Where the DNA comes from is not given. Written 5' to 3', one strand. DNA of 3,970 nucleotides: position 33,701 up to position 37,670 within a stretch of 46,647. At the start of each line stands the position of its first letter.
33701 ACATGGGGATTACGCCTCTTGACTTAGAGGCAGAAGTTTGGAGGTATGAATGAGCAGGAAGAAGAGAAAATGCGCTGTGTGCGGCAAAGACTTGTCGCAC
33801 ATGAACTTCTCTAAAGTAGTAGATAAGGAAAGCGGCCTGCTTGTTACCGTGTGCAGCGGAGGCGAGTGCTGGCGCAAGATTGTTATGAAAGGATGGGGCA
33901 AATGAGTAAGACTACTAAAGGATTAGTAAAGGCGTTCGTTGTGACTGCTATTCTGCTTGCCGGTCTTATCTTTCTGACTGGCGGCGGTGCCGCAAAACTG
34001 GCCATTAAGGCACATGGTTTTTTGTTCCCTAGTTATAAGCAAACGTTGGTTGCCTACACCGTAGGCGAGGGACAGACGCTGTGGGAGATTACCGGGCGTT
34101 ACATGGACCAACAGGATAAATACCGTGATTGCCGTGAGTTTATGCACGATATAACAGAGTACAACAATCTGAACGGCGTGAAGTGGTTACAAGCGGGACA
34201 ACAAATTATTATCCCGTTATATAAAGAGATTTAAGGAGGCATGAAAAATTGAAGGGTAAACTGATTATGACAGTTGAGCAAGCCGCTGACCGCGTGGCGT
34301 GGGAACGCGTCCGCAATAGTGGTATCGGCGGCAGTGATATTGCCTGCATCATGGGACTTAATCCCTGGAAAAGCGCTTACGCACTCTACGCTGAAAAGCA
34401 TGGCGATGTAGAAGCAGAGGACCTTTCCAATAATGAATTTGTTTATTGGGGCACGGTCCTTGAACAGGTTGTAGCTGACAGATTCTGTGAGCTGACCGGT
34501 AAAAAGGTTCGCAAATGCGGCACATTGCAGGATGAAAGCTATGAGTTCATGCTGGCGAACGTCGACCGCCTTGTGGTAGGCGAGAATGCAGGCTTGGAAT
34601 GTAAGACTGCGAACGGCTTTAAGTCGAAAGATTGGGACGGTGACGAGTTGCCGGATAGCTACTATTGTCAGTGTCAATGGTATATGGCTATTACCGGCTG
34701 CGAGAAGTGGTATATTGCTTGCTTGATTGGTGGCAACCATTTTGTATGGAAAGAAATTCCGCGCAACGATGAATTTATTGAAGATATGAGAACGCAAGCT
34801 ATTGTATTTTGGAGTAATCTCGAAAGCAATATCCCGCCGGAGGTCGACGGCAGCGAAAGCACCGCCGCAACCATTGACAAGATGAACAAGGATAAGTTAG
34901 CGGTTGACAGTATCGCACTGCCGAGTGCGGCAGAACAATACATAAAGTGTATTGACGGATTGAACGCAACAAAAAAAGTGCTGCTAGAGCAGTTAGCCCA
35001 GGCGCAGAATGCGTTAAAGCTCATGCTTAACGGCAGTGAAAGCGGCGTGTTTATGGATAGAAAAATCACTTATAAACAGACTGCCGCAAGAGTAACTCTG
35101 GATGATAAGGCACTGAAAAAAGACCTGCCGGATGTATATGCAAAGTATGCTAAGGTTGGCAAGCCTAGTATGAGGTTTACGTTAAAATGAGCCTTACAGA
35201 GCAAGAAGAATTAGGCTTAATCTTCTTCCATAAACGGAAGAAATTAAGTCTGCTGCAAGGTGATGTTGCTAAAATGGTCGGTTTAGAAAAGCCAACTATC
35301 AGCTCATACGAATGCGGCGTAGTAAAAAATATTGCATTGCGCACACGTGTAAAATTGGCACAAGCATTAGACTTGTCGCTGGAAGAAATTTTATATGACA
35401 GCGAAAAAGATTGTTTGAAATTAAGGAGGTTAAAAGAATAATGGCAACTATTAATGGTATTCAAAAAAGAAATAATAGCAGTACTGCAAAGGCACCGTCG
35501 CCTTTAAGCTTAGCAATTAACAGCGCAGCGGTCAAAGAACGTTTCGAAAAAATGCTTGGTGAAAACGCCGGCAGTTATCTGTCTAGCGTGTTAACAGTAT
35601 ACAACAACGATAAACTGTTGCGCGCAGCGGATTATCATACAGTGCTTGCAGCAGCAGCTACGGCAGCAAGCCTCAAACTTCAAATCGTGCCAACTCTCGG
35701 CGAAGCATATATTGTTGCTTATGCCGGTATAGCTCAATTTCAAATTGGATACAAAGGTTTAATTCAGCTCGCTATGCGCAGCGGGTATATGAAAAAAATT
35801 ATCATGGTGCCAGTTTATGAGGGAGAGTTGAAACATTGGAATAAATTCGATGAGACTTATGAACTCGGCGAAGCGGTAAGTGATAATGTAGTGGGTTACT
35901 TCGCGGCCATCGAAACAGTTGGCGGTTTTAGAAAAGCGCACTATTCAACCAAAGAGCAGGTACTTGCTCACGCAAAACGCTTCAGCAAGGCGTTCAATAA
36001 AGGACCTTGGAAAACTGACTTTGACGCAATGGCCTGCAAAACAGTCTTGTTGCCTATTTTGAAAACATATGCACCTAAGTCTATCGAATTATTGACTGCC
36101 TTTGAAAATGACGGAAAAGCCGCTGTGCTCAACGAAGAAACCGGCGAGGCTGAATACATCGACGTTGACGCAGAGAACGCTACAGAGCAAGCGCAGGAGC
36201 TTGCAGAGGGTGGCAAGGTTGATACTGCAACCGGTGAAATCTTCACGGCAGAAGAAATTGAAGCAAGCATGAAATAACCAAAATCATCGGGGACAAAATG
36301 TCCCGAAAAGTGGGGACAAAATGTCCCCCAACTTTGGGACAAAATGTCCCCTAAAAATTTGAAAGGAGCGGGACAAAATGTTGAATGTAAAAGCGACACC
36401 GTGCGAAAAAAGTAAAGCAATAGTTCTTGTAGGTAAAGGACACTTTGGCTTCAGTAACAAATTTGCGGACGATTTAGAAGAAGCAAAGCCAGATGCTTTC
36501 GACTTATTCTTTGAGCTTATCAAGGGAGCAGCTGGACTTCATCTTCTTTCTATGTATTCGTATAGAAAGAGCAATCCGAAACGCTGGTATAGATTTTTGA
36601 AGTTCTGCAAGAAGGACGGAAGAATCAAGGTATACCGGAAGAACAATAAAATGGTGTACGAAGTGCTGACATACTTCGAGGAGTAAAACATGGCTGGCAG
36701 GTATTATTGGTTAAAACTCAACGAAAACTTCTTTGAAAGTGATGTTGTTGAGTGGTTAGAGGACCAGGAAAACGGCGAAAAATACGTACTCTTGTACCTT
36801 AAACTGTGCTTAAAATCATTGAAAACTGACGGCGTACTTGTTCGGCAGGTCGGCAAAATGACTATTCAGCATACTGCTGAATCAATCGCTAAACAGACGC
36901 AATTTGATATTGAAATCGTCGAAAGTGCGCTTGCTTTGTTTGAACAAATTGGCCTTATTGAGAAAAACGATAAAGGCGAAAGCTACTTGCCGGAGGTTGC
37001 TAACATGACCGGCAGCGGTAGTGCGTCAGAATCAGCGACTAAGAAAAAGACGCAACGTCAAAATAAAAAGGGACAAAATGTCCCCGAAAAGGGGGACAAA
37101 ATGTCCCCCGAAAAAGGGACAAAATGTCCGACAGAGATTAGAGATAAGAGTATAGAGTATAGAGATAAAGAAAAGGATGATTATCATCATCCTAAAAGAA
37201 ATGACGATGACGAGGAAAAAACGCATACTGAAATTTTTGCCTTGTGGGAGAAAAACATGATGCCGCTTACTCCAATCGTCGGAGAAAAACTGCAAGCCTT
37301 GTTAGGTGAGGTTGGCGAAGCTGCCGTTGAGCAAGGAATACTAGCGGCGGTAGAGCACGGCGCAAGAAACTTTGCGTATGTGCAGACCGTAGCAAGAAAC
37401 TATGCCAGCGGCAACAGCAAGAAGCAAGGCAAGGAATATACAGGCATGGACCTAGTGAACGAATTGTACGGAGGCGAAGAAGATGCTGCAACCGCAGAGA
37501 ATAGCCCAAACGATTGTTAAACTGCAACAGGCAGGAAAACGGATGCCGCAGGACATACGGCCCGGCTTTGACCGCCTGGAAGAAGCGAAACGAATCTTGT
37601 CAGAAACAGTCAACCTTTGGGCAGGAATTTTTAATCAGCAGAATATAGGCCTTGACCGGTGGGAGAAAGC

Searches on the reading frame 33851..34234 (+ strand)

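Call 48: search_protein_families(library=pfam, proteins=[window:33851-34234:+], max_evalue=0.001)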
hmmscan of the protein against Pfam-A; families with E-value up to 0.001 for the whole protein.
window:33851-34234:+ (127 aa): 1 family
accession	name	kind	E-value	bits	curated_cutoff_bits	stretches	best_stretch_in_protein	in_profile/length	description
PF01476.26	LysM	-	1.2e-06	28.8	20.9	1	69-122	1-43/43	LysM domain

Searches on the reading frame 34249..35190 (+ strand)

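Call 48: search_protein_families(library=pfam, proteins=[window:34249-35190:+], max_evalue=0.001)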
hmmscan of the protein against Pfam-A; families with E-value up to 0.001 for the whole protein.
window:34249-35190:+ (313 aa): 1 family
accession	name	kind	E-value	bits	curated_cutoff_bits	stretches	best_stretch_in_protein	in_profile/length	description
PF09588.16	YqaJ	-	6.2e-38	130.9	22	1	18-152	2-150/150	YqaJ-like viral recombinase domain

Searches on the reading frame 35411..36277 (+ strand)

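Call 48: search_protein_families(library=pfam, proteins=[window:35411-36277:+], max_evalue=0.001)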
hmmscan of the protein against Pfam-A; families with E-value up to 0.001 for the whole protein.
window:35411-36277:+ (288 aa): 1 family
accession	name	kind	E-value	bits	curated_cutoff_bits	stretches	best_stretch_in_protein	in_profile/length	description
PF03837.19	RecT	-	1.3e-34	120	24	1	57-236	4-187/198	RecT family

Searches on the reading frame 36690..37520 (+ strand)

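Call 48: search_protein_families(library=pfam, proteins=[window:36690-37520:+], max_evalue=0.001)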
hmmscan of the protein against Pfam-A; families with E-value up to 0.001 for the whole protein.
window:36690-37520:+ (276 aa): 3 families
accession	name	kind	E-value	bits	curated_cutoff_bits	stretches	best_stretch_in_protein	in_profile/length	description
PF09681.16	Phage_rep_org_N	-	2.1e-18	66.9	23.3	1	7-126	1-119/121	N-terminal phage replisome organiser (Phage_rep_org_N)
PF14394.12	DUF4423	-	0.00017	21.8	30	1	58-119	34-95/165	Domain of unknown function (DUF4423)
PF07261.16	DnaB_2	-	0.00033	20.7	22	0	184-239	2-60/74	Replication initiation and membrane attachment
